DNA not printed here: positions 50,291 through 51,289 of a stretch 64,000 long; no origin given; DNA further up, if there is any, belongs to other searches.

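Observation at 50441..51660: An AT-rich two-gene cassette downstream of tadA, bounded by 29-bp direct repeats, that appears to have replaced the original C-terminus of the first gene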

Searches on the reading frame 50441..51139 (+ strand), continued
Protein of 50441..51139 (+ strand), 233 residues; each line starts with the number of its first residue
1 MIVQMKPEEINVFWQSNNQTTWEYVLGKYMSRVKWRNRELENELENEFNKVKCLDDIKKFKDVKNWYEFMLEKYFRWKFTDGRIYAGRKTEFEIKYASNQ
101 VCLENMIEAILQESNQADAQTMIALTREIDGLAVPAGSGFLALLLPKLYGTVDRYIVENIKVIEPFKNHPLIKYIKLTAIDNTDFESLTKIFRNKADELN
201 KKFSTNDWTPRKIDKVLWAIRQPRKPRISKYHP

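Call 33: find_encoding_contigs(protein=P0100, flank=6000, max_places=3)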
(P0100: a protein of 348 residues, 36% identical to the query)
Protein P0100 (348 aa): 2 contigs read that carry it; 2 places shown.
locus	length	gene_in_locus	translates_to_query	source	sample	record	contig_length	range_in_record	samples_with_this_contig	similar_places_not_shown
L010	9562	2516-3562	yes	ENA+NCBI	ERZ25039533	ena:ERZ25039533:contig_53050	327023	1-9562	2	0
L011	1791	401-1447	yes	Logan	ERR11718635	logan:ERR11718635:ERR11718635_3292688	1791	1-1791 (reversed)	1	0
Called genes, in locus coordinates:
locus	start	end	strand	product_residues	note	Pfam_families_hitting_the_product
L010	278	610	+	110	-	PF01740:STAS, PF13466:STAS_2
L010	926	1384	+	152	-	PF08332:CaMKII_AD (faint), PF13474:SnoaL_3, PF14534:DUF4440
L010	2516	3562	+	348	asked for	-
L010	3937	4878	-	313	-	-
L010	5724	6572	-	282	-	PF00528:BPD_transp_1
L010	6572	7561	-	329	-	PF00528:BPD_transp_1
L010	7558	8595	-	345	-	PF00005:ABC_tran, PF13304:AAA_21 (faint)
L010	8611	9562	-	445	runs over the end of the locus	-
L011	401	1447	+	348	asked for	-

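Call 37: find_encoding_contigs(protein=P0001, flank=4000, max_places=5)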
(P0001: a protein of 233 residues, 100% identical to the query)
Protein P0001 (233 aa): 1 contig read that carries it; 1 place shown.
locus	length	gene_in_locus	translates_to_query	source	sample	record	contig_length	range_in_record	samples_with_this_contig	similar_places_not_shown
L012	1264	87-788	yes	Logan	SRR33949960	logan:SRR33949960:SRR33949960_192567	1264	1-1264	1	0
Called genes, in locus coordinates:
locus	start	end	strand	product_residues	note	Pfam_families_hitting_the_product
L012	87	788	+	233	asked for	-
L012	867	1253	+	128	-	PF18863:AbiJ_NTD4 (weak)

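Call 45: find_related_loci(query=A2, collection=metagenome_contigs, flank=4000)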
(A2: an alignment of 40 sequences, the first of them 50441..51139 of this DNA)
Query A2 (233 aa) in metagenome_contigs; peptide patterns used: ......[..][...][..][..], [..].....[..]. (x = any residue, [..] = any of these).
540 stretches matched a pattern; 384 encode a relative of the query (tblastn E <= 1e-3); the best 80 are kept; 80 distinct loci.
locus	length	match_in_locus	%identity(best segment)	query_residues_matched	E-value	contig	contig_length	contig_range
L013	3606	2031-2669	40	10-222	3e-49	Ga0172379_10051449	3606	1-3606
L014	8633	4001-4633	41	10-222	5e-47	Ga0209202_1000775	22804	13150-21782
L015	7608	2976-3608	41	10-222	5e-47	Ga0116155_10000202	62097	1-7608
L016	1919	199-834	38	10-221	3e-42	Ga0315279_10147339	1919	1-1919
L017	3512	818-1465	37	10-231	2e-39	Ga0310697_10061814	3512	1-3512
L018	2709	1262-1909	37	10-231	2e-39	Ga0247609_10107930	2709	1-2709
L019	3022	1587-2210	35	8-222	2e-39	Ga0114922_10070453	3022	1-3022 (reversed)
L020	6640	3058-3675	35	13-224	5e-39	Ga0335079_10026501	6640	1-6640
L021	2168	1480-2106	33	10-227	3e-38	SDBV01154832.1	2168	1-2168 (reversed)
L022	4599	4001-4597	35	13-217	2e-37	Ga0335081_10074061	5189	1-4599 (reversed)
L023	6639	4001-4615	34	8-218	4e-37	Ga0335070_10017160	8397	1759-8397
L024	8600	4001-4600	35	13-218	1e-36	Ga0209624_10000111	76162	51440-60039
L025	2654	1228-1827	35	13-218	5e-36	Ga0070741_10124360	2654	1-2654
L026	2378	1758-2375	34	8-219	3e-36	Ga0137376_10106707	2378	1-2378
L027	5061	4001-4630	36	10-221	5e-35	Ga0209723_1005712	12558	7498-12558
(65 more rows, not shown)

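Call 46: find_related_loci(query=A2, collection=viral_contigs, flank=4000)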
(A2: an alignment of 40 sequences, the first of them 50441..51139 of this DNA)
Query A2 (233 aa) in viral_contigs; peptide patterns used: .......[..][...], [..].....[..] (x = any residue, [..] = any of these).
134 stretches matched a pattern, but none encodes a relative of the query by tblastn (E <= 1e-3).

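Call 52: search_protein_families(library=pfam, alignment_id=A3, max_evalue=0.00001)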
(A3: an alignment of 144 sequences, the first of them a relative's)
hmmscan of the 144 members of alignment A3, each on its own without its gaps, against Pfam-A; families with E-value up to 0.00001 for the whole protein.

A. member 1, L003:8759-11845:+ (1029 aa): 1 family
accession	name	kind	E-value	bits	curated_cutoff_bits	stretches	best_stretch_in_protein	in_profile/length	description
PF04465.17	DUF499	-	3.7e-38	131.4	23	1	116-467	8-349/1024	Protein of unknown function (DUF499)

B. families by the number of members that match (of 144 scanned): 115 families (the first 25 are shown)
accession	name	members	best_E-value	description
PF03235.19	GmrSD_N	4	5e-36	GmrSD restriction endonuclease, N-terminal domain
PF04402.19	SIMPL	2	1.2e-48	Protein of unknown function (DUF541)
PF07510.16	GmrSD_C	2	3.2e-28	GmrSD restriction endonucleases, C-terminal domain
PF01408.29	GFO_IDH_MocA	2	4e-27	Oxidoreductase family, NAD-binding Rossmann fold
PF12706.13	Lactamase_B_2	2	3.8e-16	Beta-lactamase superfamily domain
PF13401.12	AAA_22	2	3e-15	AAA domain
PF22725.1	GFO_IDH_MocA_C3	2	4.4e-15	GFO/IDH/MocA C-terminal domain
PF09299.17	Mu-transpos_C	2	9.3e-13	Mu transposase, C-terminal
PF02894.22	GFO_IDH_MocA_C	2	5.3e-08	Oxidoreductase family, C-terminal alpha/beta domain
PF04551.19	GcpE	1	4e-149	GcpE protein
PF07505.17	DUF5131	1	2.5e-99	Protein of unknown function (DUF5131)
PF05988.18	DUF899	1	1.3e-94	Bacterial protein of unknown function (DUF899)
PF02618.21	YceG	1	3.9e-83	YceG-like family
PF02896.24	PEP-utilizers_C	1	1e-82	PEP-utilising enzyme, PEP-binding domain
PF11999.13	Ice_binding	1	2.8e-80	Ice-binding-like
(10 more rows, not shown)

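Call 53: search_protein_families(library=padloc, alignment_id=A3, max_evalue=0.00001)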
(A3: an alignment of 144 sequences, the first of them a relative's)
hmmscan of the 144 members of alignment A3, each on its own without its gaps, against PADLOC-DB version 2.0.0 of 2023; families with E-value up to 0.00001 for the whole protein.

A. member 1, L003:8759-11845:+ (1029 aa): 2 families
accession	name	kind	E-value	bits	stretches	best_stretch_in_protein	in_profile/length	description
PDLC00662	HmaC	-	1.1e-94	316.4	1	17-708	8-694/941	AAA+ ATPase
PDLC02192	DUF499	-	2e-36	123.3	1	52-721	34-659/1022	-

B. families by the number of members that match (of 144 scanned): 162 families (the first 25 are shown)
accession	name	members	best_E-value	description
PDLC02693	Orf5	3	8.5e-147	Orf5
PDLC04155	HEC-06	3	1.5e-66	-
PDLC04157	HEC-06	3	1e-65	-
PDLC04154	HEC-06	3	1.6e-55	-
PDLC02700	Orf5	3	1.6e-52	Orf5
PDLC02687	Orf5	3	4.5e-44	Orf5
PDLC02695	Orf5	3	6.5e-35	Orf5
PDLC02691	Orf5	3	3.3e-31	Orf5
PDLC02692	Orf5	3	1.6e-24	Orf5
PDLC02701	Orf5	3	5.6e-24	Orf5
PDLC04156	HEC-06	3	3.5e-21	-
PDLC02792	SspE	3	7.9e-20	SspE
PDLC02783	SspE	3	1.1e-15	SspE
PDLC02702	Orf5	2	1e-136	Orf5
PDLC02699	Orf5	2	3e-85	Orf5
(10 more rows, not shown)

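Call 67: search_protein_families(library=pfam, alignment_id=A2, max_evalue=1)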
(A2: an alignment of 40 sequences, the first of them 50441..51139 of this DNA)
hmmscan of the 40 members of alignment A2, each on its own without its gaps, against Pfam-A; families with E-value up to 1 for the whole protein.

A. member 1, window:50441-51139:+ (233 aa): 0 families

B. families by the number of members that match (of 40 scanned): 54 families (the first 25 are shown)
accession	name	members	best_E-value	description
PF23870.1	DUF7225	3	6.5e-13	Domain of unknown function (DUF7225)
PF03150.19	CCP_MauG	2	0.18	Di-haem cytochrome c peroxidase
PF13191.12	AAA_16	1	5.7e-08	AAA ATPase domain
PF00005.33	ABC_tran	1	1e-06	ABC transporter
PF20215.3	DUF6575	1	1.3e-06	Family of unknown function (DUF6575)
PF13604.12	AAA_30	1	1.6e-06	AAA domain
PF13401.12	AAA_22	1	2.1e-05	AAA domain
PF03193.22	RsgA_GTPase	1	3.2e-05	RsgA GTPase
PF00004.35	AAA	1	0.00012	ATPase family associated with various cellular activities (AAA)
PF05729.18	NACHT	1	0.00061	NACHT domain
PF25199.1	nSTAND_NTPase5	1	0.00061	Novel STAND NTPase 5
PF02367.23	TsaE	1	0.0017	Threonylcarbamoyl adenosine biosynthesis protein TsaE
PF11887.13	Mce4_CUP1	1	0.0024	Cholesterol uptake porter CUP1 of Mce4, putative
PF13238.12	AAA_18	1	0.0051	AAA domain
PF13671.12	AAA_33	1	0.0064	AAA domain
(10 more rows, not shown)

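Call 78: search_dna_similar(query=window:50441-51139:+, collection=plasmids, mode=protein, max_evalue=0.001, max_rows=15)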
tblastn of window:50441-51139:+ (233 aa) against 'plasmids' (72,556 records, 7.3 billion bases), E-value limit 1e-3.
No match.

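Call 88: list_cluster_members(proteins=[P0001, P0005])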
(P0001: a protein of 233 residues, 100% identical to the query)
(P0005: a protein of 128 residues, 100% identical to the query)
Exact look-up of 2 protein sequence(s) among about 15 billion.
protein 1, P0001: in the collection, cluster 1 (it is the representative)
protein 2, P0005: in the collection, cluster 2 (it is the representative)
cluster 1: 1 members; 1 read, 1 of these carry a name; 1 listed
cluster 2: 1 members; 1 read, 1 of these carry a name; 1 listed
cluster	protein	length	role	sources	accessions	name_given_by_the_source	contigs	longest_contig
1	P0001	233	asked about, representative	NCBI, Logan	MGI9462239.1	MAG: hypothetical protein ACR2NY_06690 [Alphaproteobacteria bacterium]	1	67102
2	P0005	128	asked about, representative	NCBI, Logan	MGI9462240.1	MAG: hypothetical protein ACR2NY_06695 [Alphaproteobacteria bacterium]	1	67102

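Call 97: fold_search(model_id=the predicted structure, library=viral)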
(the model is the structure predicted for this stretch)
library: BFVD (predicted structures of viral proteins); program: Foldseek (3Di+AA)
matches with E <= 10: 45; with E <= 0.001: 0
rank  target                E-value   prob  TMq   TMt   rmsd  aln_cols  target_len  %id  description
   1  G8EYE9                4.7e-01  0.54  0.33  0.37   9.0       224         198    8  Uncharacterized protein [Synechococcus phage S-CBP42]
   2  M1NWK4                5.2e-01  0.72  0.38  0.40  12.6       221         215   11  (no name in the UniProt tables at hand)
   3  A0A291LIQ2            8.3e-01  0.23  0.26  0.20  13.5       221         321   11  Uncharacterized protein [Streptomyces phage Tefunt]
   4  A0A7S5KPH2            1.0e+00  0.38  0.31  0.37  11.5       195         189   12  Uncharacterized protein [Bacteriophage DSS3_VP1]
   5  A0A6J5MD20            1.1e+00  0.25  0.32  0.34  11.2       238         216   10  Uncharacterized protein [uncultured Caudovirales phage]
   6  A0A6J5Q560            2.0e+00  0.03  0.13  0.08  18.7       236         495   15  Uncharacterized protein [uncultured Caudovirales phage]
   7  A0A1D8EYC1            2.1e+00  0.18  0.33  0.18  11.5       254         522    8  Amino acid:DNA transferase domain-containing protein [Mycobacterium phage Fortunato]
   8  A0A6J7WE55            2.4e+00  0.38  0.31  0.19   5.7       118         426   10  Uncharacterized protein [uncultured Caudovirales phage]
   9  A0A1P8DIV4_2          2.5e+00  0.11  0.23  0.07  12.0       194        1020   12  (no name in the UniProt tables at hand)
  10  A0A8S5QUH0            2.5e+00  0.04  0.15  0.16  15.9       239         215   13  Uncharacterized protein [CrAss-like virus sp. ctDAq1]
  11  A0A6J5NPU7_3          2.8e+00  0.13  0.27  0.08  12.5       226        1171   13  Helicase/UvrB, N-terminal [uncultured Caudovirales phage]
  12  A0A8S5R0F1            3.3e+00  0.02  0.12  0.11  22.4       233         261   10  Uncharacterized protein (Fragment) [Myoviridae sp. ctxjh1]
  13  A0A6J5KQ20            3.8e+00  0.10  0.17  0.08  13.4       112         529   12  Uncharacterized protein [uncultured Caudovirales phage]
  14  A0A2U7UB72            3.8e+00  0.08  0.24  0.23  11.6       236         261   10  DNA-3-methyladenine glycosylase incomplete domain containing protein [Pandoravirus neocaledonia]
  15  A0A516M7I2            4.4e+00  0.02  0.16  0.16  17.8       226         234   12  (no name in the UniProt tables at hand)
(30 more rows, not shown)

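Call 98: search_protein_families(library=phrogs, proteins=[window:50441-51139:+], max_evalue=0.1)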
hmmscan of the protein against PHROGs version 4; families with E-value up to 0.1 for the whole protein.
window:50441-51139:+ (233 aa): 1 family
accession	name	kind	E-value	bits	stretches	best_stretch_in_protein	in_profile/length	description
phrog_24538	-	unknown function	0.031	15.3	1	122-219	6-101/109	-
